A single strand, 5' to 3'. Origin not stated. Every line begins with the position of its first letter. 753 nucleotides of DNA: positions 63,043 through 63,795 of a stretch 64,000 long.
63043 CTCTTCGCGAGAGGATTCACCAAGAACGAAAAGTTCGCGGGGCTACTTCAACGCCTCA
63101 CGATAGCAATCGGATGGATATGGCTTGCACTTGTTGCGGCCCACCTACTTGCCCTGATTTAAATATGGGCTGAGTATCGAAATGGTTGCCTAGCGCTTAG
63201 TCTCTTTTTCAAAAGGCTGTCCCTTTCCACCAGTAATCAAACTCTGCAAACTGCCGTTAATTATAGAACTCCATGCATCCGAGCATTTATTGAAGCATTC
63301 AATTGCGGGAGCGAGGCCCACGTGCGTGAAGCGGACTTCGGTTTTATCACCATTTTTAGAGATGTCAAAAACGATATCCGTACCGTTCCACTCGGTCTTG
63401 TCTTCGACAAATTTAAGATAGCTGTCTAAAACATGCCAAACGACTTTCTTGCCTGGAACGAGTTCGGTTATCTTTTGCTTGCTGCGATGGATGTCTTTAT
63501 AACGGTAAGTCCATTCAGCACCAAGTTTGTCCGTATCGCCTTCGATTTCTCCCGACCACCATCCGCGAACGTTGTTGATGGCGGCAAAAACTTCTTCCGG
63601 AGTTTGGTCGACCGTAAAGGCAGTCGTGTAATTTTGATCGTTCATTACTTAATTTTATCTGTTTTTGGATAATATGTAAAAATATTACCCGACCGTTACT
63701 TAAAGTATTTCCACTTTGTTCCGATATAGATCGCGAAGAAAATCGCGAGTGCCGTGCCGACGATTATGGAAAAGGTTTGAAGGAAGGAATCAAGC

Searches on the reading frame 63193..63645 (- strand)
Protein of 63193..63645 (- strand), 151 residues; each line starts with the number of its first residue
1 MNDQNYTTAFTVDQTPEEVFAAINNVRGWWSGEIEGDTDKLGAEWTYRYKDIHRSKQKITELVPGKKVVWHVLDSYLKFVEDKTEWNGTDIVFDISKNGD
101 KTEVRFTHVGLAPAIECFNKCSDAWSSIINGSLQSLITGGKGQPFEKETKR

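Call 34: search_protein_families(library=pfam, proteins=[window:63193-63645:-], max_evalue=0.001)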
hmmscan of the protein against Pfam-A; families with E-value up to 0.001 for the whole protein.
window:63193-63645:- (151 aa): 1 family
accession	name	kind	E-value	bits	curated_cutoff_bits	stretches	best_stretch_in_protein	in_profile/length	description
PF08327.17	AHSA1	-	1.3e-05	25.8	22.1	1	15-135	3-122/125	Activator of Hsp90 ATPase homolog 1-like protein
